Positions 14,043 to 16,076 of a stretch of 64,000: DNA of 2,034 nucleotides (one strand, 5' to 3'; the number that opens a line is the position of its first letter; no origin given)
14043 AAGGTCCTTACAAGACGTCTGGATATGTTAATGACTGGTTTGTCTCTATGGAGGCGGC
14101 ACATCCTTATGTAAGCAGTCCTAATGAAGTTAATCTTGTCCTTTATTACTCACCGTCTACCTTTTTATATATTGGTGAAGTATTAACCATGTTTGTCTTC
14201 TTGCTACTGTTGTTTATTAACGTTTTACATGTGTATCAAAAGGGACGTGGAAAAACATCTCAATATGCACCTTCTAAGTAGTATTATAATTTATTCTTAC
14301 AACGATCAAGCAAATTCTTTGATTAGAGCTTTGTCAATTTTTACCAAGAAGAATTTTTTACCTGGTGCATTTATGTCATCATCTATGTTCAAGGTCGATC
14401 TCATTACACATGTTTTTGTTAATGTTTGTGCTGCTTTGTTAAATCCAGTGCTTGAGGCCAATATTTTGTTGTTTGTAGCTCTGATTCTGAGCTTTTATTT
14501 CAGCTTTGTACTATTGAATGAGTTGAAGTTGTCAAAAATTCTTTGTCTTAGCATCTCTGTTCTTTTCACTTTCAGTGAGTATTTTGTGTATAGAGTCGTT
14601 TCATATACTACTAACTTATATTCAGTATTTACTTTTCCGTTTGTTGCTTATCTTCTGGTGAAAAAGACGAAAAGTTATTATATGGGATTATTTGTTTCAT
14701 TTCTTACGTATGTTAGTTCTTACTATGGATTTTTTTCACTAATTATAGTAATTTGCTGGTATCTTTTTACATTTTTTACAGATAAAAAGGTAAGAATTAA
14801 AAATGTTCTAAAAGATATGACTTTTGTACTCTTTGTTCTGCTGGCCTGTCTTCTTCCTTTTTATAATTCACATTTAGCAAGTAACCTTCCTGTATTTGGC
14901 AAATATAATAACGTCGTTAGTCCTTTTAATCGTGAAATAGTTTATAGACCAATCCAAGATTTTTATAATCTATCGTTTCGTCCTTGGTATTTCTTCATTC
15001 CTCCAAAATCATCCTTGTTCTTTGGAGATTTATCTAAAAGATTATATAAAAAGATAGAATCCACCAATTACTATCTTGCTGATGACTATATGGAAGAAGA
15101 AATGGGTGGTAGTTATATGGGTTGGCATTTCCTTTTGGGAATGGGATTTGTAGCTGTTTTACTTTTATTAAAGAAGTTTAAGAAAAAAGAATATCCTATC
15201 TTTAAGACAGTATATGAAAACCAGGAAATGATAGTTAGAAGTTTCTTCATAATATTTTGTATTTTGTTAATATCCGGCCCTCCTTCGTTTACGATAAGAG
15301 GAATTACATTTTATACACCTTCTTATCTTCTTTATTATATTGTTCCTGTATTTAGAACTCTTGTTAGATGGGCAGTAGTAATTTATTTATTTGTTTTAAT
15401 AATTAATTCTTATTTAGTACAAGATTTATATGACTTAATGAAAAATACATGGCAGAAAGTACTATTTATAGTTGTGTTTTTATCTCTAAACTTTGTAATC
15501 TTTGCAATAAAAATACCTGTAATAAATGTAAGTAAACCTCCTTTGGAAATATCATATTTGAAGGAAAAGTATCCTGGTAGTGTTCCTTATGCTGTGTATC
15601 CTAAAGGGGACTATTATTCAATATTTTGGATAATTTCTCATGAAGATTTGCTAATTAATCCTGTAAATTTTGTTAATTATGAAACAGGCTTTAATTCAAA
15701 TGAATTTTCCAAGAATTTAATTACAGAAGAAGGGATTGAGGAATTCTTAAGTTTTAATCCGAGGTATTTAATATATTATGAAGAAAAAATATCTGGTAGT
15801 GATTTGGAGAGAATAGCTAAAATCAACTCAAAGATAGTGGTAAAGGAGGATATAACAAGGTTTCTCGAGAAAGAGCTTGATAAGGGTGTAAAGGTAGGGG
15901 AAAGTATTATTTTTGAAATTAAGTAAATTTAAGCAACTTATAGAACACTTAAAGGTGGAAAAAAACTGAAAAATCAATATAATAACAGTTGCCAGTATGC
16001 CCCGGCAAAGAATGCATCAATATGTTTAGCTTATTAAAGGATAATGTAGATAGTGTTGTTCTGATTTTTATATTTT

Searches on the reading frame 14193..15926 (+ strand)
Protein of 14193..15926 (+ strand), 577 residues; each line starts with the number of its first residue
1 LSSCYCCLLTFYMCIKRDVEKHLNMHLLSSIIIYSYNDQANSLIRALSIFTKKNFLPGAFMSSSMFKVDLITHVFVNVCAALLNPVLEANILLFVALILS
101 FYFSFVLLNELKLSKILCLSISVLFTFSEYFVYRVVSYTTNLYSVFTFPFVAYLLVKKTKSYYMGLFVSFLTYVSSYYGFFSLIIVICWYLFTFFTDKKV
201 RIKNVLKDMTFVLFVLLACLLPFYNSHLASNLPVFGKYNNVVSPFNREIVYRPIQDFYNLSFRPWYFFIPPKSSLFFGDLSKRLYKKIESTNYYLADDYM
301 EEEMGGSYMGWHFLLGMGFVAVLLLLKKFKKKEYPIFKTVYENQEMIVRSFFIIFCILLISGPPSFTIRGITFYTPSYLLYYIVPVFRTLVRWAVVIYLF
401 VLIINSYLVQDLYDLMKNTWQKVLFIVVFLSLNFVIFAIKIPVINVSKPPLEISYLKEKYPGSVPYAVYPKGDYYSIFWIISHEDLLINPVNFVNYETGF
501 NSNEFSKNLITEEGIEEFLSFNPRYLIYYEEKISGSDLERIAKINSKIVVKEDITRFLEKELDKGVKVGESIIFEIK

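Call 11: search_protein_families(library=pfam, proteins=[window:14193-15926:+], max_evalue=0.001)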
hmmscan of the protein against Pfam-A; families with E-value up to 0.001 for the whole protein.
window:14193-15926:+ (577 aa): 0 families

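Call 54: search_protein_families(library=pfam, proteins=[window:14193-15923:+], max_evalue=1)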
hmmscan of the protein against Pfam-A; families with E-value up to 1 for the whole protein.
window:14193-15923:+ (577 aa): 1 family
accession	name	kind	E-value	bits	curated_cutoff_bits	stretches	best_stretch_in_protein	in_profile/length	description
PF23158.1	DUF7056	-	0.19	11.7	27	1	402-419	23-40/54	Domain of unknown function (DUF7056)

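Call 69: find_homologous_proteins(query=window:14193-15923:+, max_evalue=0.001)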
Query window:14193-15923:+ (577 aa): 85 proteins with E <= 0.001 among 8000 candidates.
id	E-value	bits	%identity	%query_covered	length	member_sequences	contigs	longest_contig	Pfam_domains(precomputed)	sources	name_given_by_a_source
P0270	1.0e-218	746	66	95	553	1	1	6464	-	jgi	-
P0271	4.6e-216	737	65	96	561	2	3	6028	-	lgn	-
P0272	8.2e-200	684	59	95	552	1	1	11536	-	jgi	jgi:hypothetical protein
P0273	3.2e-198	678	59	96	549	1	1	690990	-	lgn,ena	-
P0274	1.1e-197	677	58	95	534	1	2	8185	-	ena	-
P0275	4.7e-197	674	58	96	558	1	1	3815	-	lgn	-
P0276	6.1e-196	671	59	95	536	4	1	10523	-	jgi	-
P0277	3.2e-194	665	57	95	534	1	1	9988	-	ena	-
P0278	6.5e-194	664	59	95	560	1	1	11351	-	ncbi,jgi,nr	ncbi:hypothetical protein K0B04_03675 [Patescibacteria group bacterium]|nr:hypothetical protein [Pat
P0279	1.0e-193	663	57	95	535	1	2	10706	-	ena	-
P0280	1.8e-193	663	58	95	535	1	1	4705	-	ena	-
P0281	2.1e-193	662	58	96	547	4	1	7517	-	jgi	-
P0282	1.1e-192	660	58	95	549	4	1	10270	-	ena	-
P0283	5.1e-191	655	58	95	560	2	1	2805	-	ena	-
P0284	2.0e-190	653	61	89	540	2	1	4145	-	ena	-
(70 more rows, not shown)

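Call 72: predict_structure(alignment_id=A4)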
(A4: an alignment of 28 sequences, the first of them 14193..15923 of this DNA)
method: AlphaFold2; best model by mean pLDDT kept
length: 577 residues; sequences in the alignment: 28
mean_pLDDT: 83.6   pTM: 0.84
mean pLDDT of the five models: 83.6, 78.3, 77.2, 76.6, 73.9
residues with pLDDT >= 90: 290; 70-90: 189; 50-70: 52; < 50: 46
segments of 3 or more residues with pLDDT < 50: 1-12, 14-23, 60-65, 240-249, 294-299
pLDDT, mean of each block of 10 residues (from residue 1): 36 45 67 90 89 71 57 87 92 95 98 95 93 89 93 97 95 90 95 86 90 92 75 60 44 62 75 85 79 52 68 94 97 95 96 91 75 78 58 87 97 94 94 87 91 88 88 92 89 80 92 94 93 90 93 96 93 92
secondary structure, 60 per line:
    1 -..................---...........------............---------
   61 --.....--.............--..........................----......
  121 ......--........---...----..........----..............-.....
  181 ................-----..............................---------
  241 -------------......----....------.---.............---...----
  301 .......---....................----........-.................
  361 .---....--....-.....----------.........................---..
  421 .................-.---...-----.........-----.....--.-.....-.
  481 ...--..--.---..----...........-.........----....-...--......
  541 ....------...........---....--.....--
elements in order: H2-19 H23-30 E31-33 H40-51 H63-67 H70-82 H85-110 H115-126 H129-136 H147-156 H161-174 H176-196 H202-231 H254-259 H264-267 H278-290 H301-307 H311-330 H335-342 H344-361 E365-368 E371-374 H376-380 H391-415 H419-437 E443-445 H451-459 E465-469 H474-478 H480-483 H502-510 H512-520 E525-528 H535-544 H551-561 E565-568 E571-575

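Call 74: fold_search(model_id=the predicted structure, library=pdb)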
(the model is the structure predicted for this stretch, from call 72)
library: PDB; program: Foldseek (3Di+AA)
matches with E <= 10: 175; with E <= 0.001: 7
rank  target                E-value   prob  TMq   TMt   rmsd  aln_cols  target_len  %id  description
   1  8agb_A                1.4e-04  1.00  0.43  0.40  15.2       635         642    9  Structure of yeast oligosaccharylransferase complex with lipid-linked oligosaccharide bound (released 2022-12-07)
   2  3waj                  2.4e-04  1.00  0.37  0.29  17.0       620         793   12  Crystal structure of the Archaeoglobus fulgidus oligosaccharyltransferase (O29867_ARCFU) complex with Zn and sulfate (released 2013-10-30)
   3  8age_A                3.4e-04  1.00  0.42  0.39  15.0       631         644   11  Structure of yeast oligosaccharylransferase complex with acceptor peptide bound (released 2022-12-07)
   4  6s7t_A                3.8e-04  1.00  0.40  0.34  18.4       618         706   11  Cryo-EM structure of human oligosaccharyltransferase complex OST-B (released 2019-12-18)
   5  7e9s_A                4.7e-04  1.00  0.35  0.25  18.3       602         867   12  Archaeal oligosaccharyltransferase AglB from Archaeoglobus fulgidus in complex with an inhibitory peptide and a dolich (released 2021-09-08)
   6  6ezn_F                5.4e-04  1.00  0.38  0.35  15.7       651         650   12  Cryo-EM structure of the yeast oligosaccharyltransferase (OST) complex (released 2018-01-17)
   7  7oci_F                7.6e-04  1.00  0.42  0.39  14.8       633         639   10  Cryo-EM structure of yeast Ost6p containing oligosaccharyltransferase complex (released 2022-02-16)
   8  8b6l_I                1.2e-03  1.00  0.38  0.33  19.5       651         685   11  Subtomogram average of the human Sec61-TRAP-OSTA-translocon (released 2022-12-07)
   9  6gxc_A                3.4e-03  1.00  0.38  0.32  12.0       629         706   12  Bacterial oligosaccharyltransferase PglB in complex with an inhibitory peptide and a reactive lipid-linked oligosaccha (released 2018-11-14)
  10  8pn9_A                8.5e-03  1.00  0.40  0.36  14.5       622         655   12  Structure of human oligosaccharyltransferase OST-A complex bound to NGI-1 (released 2024-05-08)
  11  7zlg_A                9.2e-03  0.99  0.30  0.28  16.7       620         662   12  Cryo-EM structure of C-mannosyltransferase CeDPY19, in complex with acceptor peptide and bound to CMT2-Fab and anti-Fa (released 2023-01-11)
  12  5ogl_A                1.1e-02  1.00  0.38  0.32  12.2       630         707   11  Structure of bacterial oligosaccharyltransferase PglB in complex with an acceptor peptide and an lipid-linked oligosac (released 2017-10-25)
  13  7zlh_A                4.3e-02  0.87  0.28  0.26  14.3       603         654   10  Cryo-EM structure of C-mannosyltransferase CeDPY19, in apo state, bound to CMT2-Fab and anti-Fab nanobody (released 2023-01-11)
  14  5f15                  4.5e-02  0.91  0.33  0.34  17.6       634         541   10  Crystal Structure of ArnT from Cupriavidus metallidurans bound to Undecaprenyl phosphate (released 2016-02-17)
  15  9s6t_A                5.4e-02  0.98  0.37  0.43  11.0       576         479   11  Ternary cryo-EM structure of chicken ALG12 with Dol25-PP-GlcNAc2Man7, Dol25-P-Man, and Fab (released 2026-03-18)
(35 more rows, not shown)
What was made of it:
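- Tried and rejected: The one I modelled (u577) is OST/ArnT-like rather than Wzy-like (call 74).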
